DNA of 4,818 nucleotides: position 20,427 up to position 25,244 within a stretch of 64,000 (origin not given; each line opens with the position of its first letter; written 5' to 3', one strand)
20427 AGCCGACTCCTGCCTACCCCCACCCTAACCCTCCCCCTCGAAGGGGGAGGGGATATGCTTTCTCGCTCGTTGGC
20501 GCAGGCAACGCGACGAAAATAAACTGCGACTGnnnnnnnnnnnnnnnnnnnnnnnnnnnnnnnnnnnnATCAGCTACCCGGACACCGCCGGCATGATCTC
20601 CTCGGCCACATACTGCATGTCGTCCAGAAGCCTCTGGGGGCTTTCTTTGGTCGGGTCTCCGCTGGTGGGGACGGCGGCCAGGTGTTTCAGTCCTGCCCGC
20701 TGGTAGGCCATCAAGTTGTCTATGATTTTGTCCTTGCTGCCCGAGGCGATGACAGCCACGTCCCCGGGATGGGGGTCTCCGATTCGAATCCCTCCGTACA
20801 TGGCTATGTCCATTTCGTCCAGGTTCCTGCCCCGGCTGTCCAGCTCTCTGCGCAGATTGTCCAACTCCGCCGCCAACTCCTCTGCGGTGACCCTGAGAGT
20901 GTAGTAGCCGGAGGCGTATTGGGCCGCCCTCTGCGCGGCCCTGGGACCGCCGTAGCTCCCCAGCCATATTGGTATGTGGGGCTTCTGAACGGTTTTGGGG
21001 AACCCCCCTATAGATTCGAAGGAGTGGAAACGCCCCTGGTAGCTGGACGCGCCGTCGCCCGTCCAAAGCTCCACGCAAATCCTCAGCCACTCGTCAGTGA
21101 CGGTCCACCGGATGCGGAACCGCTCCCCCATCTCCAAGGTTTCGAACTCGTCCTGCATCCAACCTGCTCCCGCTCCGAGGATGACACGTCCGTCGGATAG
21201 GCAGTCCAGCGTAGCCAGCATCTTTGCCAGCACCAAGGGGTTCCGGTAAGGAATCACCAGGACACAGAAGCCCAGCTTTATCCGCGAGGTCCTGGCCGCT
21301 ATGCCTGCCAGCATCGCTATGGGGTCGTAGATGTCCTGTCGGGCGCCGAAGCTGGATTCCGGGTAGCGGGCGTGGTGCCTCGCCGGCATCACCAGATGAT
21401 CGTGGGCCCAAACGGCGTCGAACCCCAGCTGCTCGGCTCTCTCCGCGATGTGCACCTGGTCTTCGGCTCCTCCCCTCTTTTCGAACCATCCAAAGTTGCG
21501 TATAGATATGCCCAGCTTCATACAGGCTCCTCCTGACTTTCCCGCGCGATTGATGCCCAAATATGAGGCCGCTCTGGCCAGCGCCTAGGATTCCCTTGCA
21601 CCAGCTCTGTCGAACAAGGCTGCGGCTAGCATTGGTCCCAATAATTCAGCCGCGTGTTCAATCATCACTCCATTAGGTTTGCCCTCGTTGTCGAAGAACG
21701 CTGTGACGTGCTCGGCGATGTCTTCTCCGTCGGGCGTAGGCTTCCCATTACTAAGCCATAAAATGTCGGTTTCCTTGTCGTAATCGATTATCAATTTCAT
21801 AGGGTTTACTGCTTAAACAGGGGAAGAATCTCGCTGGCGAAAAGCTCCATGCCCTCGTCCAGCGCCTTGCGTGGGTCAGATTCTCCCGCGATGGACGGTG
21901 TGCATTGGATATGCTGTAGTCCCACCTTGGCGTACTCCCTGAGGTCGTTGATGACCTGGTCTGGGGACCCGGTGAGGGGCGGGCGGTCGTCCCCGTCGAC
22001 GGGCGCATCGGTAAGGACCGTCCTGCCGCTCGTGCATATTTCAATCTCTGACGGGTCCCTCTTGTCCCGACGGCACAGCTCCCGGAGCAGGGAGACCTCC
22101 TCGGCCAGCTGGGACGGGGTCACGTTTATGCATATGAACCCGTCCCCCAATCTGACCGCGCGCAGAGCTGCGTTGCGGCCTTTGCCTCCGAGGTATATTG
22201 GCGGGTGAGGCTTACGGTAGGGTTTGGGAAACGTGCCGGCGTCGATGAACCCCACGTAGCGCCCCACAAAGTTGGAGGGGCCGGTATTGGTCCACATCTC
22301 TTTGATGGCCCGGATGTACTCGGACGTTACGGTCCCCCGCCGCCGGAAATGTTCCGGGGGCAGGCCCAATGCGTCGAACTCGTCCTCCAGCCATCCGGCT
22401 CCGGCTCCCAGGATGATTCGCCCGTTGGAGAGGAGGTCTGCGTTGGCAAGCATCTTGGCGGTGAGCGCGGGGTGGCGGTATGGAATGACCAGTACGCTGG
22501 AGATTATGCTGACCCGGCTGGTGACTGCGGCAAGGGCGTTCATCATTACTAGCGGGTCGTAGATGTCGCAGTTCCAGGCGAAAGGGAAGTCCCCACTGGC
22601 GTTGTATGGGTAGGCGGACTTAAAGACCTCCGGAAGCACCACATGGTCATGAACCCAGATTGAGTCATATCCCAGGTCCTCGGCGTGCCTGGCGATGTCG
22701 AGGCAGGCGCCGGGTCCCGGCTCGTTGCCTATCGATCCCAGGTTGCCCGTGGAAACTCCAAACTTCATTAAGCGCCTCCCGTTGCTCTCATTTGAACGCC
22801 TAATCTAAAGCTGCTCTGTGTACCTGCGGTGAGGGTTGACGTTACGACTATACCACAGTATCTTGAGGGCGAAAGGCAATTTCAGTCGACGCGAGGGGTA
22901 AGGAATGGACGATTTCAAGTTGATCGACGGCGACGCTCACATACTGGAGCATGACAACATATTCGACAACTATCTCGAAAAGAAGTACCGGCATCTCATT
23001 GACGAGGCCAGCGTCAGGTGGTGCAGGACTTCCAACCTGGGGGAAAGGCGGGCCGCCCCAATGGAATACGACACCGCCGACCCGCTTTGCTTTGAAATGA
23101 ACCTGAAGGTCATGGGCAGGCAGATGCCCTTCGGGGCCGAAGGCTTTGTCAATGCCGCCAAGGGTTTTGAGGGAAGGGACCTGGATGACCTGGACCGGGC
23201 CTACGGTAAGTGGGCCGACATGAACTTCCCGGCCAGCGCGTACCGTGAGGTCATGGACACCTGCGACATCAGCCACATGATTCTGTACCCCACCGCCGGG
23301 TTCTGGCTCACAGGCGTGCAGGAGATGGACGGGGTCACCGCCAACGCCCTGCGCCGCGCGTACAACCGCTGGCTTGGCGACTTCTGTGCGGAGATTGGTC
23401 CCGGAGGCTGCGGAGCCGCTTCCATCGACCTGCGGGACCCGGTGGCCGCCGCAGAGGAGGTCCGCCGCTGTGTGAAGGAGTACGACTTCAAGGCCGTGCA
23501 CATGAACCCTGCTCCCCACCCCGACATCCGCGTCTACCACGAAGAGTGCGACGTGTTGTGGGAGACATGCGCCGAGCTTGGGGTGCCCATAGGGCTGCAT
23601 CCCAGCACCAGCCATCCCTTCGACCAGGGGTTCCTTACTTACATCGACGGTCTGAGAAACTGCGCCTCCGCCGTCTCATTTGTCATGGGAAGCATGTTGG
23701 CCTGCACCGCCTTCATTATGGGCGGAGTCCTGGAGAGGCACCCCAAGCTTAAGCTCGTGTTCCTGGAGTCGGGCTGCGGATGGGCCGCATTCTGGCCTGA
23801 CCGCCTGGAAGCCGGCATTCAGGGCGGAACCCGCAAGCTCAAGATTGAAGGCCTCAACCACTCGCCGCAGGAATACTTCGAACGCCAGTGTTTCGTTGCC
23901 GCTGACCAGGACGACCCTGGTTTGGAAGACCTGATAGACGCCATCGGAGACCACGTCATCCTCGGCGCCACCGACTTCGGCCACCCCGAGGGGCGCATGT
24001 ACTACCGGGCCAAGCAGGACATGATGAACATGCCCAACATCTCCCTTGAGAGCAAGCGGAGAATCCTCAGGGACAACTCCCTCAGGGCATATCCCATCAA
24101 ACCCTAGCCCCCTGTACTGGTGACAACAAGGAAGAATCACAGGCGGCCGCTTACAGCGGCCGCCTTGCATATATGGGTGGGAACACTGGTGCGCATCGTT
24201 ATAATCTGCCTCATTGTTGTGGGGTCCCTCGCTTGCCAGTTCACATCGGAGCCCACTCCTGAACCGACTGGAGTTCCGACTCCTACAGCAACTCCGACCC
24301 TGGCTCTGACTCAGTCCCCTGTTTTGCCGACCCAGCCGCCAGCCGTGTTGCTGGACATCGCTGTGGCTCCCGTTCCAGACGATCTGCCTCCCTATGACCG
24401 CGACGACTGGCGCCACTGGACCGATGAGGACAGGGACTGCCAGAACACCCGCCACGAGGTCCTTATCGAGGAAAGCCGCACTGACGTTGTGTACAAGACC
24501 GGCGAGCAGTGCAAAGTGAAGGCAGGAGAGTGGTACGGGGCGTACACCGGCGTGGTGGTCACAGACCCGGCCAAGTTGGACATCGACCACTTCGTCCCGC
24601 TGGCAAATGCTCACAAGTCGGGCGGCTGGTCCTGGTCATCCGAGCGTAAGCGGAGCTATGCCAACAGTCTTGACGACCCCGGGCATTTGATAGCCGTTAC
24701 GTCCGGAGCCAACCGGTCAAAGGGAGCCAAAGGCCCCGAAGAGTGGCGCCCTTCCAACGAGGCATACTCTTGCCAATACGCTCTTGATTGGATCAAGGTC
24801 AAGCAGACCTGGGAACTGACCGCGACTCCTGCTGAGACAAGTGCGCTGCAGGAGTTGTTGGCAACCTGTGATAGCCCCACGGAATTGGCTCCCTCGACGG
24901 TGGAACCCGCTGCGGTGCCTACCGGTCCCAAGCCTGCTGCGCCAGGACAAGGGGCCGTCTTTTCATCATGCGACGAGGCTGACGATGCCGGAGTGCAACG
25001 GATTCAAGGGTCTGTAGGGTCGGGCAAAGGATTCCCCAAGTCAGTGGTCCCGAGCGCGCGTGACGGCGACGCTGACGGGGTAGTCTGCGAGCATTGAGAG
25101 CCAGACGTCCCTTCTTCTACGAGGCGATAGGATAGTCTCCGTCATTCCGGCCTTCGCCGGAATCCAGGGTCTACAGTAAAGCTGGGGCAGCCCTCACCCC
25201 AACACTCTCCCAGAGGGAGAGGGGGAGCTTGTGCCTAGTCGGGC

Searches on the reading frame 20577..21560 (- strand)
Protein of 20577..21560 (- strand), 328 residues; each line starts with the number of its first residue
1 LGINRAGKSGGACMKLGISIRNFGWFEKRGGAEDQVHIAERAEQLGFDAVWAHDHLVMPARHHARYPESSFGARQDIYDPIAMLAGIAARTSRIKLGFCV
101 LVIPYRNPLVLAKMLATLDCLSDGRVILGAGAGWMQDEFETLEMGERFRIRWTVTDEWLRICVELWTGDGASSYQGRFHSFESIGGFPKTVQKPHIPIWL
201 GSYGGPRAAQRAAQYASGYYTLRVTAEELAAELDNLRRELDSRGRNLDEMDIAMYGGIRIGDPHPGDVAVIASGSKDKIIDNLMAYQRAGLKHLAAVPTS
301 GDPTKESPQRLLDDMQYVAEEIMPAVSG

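Call 68: search_protein_families(library=pfam, proteins=[window:20577-21560:-], max_evalue=0.00001)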
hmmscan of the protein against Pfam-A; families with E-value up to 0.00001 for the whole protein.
window:20577-21560:- (328 aa): 1 family
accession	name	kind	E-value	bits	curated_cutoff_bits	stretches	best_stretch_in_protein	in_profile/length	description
PF00296.26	Bac_luciferase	-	5.2e-54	184.2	27.9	1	23-260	12-230/314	Luciferase-like monooxygenase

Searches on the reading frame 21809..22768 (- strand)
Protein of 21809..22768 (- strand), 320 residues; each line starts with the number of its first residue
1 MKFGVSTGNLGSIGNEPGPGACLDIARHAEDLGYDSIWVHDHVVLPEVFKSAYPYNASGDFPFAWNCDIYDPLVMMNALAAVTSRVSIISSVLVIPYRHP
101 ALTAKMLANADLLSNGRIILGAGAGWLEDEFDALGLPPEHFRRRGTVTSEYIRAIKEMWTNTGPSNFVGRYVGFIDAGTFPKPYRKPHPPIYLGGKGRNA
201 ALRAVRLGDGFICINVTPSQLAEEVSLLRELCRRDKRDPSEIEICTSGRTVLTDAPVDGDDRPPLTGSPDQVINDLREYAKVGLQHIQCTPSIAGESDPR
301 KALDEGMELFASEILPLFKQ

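Call 92: search_protein_families(library=pfam, proteins=[window:21809-22768:-], max_evalue=0.00001)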
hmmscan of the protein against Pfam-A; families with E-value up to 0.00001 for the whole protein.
window:21809-22768:- (320 aa): 1 family
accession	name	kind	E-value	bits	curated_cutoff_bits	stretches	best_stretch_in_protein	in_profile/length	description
PF00296.26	Bac_luciferase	-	2.2e-51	175.6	27.9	1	1-254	1-232/314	Luciferase-like monooxygenase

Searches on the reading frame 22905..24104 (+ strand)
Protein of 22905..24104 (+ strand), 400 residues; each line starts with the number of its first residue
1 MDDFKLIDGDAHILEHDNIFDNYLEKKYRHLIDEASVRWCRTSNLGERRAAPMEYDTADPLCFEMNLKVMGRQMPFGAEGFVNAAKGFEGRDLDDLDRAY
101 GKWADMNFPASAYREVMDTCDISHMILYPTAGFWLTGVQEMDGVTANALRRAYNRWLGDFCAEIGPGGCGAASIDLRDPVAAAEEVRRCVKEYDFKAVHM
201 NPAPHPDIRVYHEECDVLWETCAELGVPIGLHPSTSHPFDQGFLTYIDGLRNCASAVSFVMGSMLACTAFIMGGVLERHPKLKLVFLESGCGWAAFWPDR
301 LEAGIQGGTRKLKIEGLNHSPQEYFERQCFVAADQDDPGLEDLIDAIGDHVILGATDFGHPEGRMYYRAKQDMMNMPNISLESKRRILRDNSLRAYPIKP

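Call 92: search_protein_families(library=pfam, proteins=[window:22905-24104:+], max_evalue=0.00001)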
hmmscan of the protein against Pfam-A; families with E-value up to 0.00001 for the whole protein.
window:22905-24104:+ (400 aa): 1 family
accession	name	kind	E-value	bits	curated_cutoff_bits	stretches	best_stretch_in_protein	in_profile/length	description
PF04909.20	Amidohydro_2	-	8.1e-28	98.4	26.4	1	137-398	49-289/289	Amidohydrolase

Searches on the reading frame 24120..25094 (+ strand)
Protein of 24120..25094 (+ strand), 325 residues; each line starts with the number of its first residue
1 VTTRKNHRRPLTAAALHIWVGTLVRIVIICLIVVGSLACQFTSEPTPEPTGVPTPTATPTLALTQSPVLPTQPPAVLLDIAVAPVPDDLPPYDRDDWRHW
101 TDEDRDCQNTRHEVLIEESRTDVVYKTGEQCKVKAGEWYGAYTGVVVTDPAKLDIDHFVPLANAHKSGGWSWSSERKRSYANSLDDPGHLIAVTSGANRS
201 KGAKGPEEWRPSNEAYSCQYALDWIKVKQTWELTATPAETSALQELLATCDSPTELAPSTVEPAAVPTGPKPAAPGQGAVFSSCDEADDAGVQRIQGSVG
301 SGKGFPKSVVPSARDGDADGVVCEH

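Call 68: search_protein_families(library=pfam, proteins=[window:24120-25094:+], max_evalue=0.00001)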
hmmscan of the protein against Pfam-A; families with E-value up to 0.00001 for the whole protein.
window:24120-25094:+ (325 aa): 1 family
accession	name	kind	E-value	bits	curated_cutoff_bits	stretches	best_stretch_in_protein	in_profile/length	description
PF07510.16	GmrSD_C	-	1.3e-11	45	23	1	112-245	4-137/138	GmrSD restriction endonucleases, C-terminal domain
